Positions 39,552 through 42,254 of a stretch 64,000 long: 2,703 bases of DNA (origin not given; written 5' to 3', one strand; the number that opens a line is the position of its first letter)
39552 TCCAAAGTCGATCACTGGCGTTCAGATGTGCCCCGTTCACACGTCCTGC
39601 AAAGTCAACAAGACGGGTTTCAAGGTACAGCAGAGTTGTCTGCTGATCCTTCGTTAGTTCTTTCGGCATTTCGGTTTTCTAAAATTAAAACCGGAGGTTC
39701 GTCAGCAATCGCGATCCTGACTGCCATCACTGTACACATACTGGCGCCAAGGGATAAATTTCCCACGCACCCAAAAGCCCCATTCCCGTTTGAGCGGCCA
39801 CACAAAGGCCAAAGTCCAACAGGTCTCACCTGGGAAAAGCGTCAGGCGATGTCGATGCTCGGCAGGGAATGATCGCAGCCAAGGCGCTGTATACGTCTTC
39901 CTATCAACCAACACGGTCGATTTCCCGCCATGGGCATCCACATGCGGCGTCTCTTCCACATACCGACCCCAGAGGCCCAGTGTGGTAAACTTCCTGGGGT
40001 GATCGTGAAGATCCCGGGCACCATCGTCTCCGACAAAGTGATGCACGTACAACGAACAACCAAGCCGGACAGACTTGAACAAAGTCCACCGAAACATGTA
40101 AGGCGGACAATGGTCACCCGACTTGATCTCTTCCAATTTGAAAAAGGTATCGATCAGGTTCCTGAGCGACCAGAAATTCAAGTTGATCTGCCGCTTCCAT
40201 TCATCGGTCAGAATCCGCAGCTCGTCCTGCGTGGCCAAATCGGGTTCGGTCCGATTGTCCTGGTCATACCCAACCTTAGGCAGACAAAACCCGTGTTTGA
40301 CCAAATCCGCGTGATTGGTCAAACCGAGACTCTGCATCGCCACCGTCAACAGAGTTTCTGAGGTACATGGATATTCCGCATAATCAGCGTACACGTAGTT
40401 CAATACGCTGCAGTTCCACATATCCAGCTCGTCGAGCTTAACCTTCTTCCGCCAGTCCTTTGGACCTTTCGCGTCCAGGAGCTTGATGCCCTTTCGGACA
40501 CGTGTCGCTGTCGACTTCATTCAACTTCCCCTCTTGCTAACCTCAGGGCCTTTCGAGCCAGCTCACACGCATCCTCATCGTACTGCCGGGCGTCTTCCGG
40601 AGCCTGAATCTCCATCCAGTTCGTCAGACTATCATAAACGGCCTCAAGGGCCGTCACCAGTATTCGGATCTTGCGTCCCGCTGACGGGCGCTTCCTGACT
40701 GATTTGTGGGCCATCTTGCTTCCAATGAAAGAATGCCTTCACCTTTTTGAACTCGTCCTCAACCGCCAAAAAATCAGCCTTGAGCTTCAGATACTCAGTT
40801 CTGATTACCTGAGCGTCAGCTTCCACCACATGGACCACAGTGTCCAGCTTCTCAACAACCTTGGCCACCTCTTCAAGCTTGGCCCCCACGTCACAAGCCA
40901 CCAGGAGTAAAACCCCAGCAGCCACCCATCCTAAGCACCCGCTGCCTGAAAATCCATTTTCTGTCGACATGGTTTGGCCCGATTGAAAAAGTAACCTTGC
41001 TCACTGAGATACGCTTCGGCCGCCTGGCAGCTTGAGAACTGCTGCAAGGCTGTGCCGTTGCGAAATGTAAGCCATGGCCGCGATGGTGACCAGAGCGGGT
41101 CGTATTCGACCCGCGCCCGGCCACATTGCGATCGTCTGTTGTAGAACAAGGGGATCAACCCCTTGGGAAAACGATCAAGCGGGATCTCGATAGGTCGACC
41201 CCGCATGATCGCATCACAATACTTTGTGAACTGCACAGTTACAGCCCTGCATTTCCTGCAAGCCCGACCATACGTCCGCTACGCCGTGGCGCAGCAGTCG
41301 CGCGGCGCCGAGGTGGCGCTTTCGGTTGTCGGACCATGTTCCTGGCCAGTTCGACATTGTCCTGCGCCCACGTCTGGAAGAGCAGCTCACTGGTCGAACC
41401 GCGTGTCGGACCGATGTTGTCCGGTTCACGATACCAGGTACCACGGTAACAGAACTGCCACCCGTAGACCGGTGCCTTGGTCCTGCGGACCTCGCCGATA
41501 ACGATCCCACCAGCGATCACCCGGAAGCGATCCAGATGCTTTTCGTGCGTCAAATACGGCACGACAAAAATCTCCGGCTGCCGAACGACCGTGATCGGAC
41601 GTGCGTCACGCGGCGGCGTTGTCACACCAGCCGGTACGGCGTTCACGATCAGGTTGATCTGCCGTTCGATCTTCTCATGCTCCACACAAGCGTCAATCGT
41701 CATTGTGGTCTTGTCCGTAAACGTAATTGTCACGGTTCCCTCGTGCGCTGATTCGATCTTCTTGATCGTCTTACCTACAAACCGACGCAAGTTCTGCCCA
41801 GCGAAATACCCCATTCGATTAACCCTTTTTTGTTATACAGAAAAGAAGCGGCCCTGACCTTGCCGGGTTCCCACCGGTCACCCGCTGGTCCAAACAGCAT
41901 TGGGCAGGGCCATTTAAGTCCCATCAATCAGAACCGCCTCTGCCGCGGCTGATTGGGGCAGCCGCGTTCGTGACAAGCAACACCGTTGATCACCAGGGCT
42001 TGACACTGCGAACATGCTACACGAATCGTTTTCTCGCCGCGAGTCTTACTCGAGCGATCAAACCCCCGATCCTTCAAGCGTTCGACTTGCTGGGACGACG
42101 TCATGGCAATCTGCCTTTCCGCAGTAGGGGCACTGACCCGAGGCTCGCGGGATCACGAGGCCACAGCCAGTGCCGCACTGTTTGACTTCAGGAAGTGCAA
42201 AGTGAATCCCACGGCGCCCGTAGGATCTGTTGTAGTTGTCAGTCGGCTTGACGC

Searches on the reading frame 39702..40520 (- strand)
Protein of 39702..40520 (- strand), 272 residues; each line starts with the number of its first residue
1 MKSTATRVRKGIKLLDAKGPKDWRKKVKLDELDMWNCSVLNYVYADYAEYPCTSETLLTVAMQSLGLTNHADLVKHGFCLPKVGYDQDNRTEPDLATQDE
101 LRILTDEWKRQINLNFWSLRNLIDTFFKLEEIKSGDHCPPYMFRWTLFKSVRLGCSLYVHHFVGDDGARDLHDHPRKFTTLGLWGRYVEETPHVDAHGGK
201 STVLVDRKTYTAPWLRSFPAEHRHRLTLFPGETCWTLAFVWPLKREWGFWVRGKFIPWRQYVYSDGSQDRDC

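Call 15: search_protein_families(library=pfam, proteins=[window:39702-40520:-], max_evalue=0.01)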
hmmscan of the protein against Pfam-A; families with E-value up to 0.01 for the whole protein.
window:39702-40520:- (272 aa): 0 families

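Call 22: search_protein_families(library=phrogs, proteins=[window:39702-40520:-], max_evalue=0.01)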
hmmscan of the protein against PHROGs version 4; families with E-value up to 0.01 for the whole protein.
window:39702-40520:- (272 aa): 1 family
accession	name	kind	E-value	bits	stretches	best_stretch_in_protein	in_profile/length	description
phrog_4786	-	other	2.3e-32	113.6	1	125-266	25-161/252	cysteine dioxygenase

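Call 24: find_related_loci(query=window:39702-40520:-, collection=metagenome_contigs, flank=10000)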
Query window:39702-40520:- (272 aa) in metagenome_contigs; peptide patterns used: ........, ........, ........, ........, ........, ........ (x = any residue, [..] = any of these).
28 stretches matched a pattern; 4 encode a relative of the query (tblastn E <= 1e-3); 4 distinct loci.
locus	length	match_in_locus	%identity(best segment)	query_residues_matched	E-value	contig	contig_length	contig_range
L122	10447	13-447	53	123-272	8e-44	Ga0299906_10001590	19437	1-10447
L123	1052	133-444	36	133-254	3e-12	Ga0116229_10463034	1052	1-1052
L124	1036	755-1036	35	140-251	8e-12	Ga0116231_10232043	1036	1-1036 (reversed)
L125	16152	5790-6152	31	133-269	7e-11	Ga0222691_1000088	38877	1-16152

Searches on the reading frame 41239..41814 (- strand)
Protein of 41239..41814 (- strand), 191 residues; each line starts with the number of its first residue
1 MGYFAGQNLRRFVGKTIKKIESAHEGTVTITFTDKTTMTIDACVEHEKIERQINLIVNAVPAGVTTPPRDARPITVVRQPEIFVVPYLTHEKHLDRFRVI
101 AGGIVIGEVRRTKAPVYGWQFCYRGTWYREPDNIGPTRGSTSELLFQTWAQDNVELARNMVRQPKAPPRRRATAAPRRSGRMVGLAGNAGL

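Call 22: search_protein_families(library=phrogs, proteins=[window:41239-41814:-], max_evalue=0.01)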
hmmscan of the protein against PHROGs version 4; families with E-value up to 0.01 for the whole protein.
window:41239-41814:- (191 aa): 1 family
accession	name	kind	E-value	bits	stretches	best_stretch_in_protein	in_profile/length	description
phrog_37849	-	unknown function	0.0094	17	0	90-125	17-52/73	-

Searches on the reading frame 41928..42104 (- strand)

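Call 86: search_protein_families(library=pfam, proteins=[window:41928-42104:-], max_evalue=0.01)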
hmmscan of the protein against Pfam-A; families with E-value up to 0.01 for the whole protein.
window:41928-42104:- (58 aa): 1 family
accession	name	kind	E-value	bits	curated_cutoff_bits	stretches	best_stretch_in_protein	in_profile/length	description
PF08746.17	zf-RING-like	-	0.0053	17.3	26.6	1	31-50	1-20/43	RING-like domain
